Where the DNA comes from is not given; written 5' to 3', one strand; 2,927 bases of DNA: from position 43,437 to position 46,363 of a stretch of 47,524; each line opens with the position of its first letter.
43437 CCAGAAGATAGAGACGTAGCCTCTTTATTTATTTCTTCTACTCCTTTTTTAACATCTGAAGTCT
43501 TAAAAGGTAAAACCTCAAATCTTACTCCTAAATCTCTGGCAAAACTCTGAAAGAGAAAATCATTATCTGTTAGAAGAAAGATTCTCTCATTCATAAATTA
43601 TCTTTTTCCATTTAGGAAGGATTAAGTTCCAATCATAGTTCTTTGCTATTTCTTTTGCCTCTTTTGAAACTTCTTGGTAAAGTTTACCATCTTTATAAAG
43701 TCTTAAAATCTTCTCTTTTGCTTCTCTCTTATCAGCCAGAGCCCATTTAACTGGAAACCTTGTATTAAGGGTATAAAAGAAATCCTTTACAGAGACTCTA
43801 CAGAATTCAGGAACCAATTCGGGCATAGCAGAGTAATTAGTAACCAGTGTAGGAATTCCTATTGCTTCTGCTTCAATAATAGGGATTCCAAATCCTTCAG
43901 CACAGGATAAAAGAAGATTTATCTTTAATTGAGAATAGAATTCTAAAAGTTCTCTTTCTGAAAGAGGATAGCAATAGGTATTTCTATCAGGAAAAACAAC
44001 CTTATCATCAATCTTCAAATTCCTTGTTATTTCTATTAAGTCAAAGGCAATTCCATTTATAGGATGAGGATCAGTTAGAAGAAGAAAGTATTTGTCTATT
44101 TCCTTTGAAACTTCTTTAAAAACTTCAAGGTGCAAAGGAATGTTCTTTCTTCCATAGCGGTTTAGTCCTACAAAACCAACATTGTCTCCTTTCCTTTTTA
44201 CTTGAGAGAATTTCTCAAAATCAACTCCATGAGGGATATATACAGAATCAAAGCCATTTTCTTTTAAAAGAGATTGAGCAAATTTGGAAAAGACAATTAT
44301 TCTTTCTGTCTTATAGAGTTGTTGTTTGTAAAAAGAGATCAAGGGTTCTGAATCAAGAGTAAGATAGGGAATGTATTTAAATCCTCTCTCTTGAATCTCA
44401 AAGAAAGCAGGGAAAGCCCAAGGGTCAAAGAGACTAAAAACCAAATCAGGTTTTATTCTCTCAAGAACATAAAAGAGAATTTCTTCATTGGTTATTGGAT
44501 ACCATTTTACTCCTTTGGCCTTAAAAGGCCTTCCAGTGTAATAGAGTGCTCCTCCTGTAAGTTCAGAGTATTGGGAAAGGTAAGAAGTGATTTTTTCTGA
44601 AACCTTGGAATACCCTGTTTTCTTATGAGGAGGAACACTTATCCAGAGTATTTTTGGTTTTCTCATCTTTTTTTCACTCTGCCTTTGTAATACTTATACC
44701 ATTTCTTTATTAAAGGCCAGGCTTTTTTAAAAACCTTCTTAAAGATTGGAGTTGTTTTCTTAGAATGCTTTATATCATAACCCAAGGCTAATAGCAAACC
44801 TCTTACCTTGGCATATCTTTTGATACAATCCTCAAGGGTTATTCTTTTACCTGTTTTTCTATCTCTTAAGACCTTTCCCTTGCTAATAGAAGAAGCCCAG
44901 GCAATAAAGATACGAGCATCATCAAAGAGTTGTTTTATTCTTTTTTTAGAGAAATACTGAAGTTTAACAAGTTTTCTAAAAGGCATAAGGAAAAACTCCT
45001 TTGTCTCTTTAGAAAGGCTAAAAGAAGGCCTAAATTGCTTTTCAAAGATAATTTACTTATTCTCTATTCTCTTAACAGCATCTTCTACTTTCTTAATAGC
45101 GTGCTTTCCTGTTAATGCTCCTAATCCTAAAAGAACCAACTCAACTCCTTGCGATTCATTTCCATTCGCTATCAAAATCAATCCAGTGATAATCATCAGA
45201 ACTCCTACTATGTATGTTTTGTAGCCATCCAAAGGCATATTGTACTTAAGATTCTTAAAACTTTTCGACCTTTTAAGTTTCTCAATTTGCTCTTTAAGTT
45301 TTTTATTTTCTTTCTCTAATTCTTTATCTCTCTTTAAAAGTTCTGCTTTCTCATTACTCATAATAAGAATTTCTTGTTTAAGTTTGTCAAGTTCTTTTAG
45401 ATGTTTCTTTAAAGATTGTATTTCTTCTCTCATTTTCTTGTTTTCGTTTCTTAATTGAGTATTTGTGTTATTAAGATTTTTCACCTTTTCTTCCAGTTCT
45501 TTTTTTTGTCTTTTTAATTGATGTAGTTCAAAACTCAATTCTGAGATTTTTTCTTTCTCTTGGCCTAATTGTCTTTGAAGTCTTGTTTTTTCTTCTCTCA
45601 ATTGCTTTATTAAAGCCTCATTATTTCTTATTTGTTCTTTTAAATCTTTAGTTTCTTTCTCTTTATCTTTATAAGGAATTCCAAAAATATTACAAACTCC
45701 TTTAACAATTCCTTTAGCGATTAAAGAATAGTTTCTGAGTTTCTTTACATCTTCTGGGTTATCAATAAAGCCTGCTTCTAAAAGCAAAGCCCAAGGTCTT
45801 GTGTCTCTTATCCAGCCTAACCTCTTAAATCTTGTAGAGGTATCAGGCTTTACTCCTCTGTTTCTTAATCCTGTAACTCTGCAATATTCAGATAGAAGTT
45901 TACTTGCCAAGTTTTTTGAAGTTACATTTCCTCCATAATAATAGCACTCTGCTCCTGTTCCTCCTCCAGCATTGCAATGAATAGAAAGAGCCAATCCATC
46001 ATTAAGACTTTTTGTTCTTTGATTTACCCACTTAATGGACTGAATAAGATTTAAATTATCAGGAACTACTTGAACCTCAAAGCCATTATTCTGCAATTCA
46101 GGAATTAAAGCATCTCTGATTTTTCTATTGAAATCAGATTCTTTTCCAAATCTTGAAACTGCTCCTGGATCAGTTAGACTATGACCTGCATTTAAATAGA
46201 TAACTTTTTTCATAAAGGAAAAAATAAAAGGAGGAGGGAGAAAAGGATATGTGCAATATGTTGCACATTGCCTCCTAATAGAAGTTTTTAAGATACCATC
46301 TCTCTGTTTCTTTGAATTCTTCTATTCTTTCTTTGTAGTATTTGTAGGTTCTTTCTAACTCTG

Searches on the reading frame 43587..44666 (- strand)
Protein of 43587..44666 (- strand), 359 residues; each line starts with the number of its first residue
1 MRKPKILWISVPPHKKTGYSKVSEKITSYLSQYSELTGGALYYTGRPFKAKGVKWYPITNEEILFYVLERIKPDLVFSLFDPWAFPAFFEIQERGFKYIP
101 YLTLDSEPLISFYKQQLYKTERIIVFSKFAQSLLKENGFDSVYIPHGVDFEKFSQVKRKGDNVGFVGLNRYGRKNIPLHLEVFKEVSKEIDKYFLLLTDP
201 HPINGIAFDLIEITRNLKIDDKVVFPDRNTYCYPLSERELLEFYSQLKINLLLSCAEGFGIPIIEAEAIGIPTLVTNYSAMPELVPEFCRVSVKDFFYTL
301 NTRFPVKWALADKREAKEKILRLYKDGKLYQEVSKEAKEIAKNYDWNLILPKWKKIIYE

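Call 6: search_protein_families(library=phrogs, proteins=[window:43587-44666:-], max_evalue=0.01)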
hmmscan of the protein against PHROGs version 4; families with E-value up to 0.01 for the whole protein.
window:43587-44666:- (359 aa): 2 families
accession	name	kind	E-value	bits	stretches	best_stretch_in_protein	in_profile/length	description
phrog_2170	-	moron, auxiliary metabolic gene and host takeover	6.3e-33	115.3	1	5-357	4-369/374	glycosyltransferase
phrog_4356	-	moron, auxiliary metabolic gene and host takeover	1.5e-15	58.3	1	110-351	76-299/307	glycosyltransferase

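Call 7: search_protein_families(library=pfam, proteins=[window:43587-44666:-], max_evalue=0.01)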
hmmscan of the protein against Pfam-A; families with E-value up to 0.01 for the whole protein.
window:43587-44666:- (359 aa): 3 families
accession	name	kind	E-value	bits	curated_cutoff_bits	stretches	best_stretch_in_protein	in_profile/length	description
PF00534.26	Glycos_transf_1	-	7.7e-12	45.5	26.4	1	153-339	7-171/172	Glycosyl transferases group 1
PF13692.12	Glyco_trans_1_4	-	2.5e-08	34.7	27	1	162-285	3-115/142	Glycosyl transferases group 1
PF20706.3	GT4-conflict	-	0.0068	15.9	26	1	236-287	271-322/385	Family 4 Glycosyltransferase in conflict systems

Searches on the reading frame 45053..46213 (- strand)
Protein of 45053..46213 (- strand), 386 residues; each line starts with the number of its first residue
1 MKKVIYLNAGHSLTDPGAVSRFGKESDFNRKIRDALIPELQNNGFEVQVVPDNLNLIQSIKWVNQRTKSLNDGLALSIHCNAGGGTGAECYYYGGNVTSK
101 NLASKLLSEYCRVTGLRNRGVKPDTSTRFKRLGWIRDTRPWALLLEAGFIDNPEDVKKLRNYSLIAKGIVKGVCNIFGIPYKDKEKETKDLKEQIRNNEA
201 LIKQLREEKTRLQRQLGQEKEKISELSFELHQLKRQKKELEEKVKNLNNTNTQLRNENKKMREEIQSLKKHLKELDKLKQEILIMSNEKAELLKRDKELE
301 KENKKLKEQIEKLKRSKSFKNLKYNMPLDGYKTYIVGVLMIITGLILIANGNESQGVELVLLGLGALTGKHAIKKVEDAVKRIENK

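Call 6: search_protein_families(library=phrogs, proteins=[window:45053-46213:-], max_evalue=0.01)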
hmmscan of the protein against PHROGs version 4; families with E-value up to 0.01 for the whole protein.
window:45053-46213:- (386 aa): 11 families
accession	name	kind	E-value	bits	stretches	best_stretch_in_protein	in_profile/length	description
phrog_435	-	lysis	3.5e-51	175.8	1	1-243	111-338/556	endolysin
phrog_2742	-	lysis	8e-21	75.8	1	5-242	4-247/318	endolysin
phrog_489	-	lysis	8.2e-10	39.1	1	2-223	164-401/459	endolysin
phrog_1637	-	unknown function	8.1e-09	35.4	1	176-321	354-501/661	-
phrog_167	-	tail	3.7e-06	25.9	1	185-355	59-192/1555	tail length tape measure protein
phrog_339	-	tail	6.3e-05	22.4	1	191-311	669-808/1123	tail length tape measure protein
phrog_77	-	DNA, RNA and nucleotide metabolism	0.00016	21.3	1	179-335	635-805/967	SbcC-like subunit of palindrome specific endonuclease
phrog_1686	-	tail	0.0013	17.6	1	185-315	525-648/1224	tail length tape measure protein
phrog_2658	-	other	0.0027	19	1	183-272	33-124/126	hol-like chemotaxis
phrog_23836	-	unknown function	0.0043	18.1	1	237-283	86-131/139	-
phrog_1535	-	tail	0.0051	16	1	189-314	103-284/1152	tail length tape measure protein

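Call 7: search_protein_families(library=pfam, proteins=[window:45053-46213:-], max_evalue=0.01)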
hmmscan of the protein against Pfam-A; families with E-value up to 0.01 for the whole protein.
window:45053-46213:- (386 aa): 8 families
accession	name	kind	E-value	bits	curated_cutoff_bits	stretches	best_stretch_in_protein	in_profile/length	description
PF01520.23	Amidase_3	-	1.7e-27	97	27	1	5-174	1-173/174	N-acetylmuramoyl-L-alanine amidase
PF08614.16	ATG16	-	0.00024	21.8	33.7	1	184-306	65-184/200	Autophagy protein 16 (ATG16)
PF14662.11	KASH_CCD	-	0.0015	18.9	43.3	0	224-315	11-109/191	Coiled-coil region of CCDC155 or KASH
PF05557.18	MAD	-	0.0034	16.3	30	1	185-321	89-224/661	Mitotic checkpoint protein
PF11932.13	DUF3450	-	0.0047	16.7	32.6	1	220-283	36-99/241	Protein of unknown function (DUF3450)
PF11559.13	ADIP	-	0.0069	16.9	34.3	1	188-282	54-149/151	Afadin- and alpha -actinin-Binding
PF06005.17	ZapB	-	0.0078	17.1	31.5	1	221-268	18-65/71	Cell division protein ZapB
PF00170.26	bZIP_1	-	0.0084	16.6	27.6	1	236-272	27-63/64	bZIP transcription factor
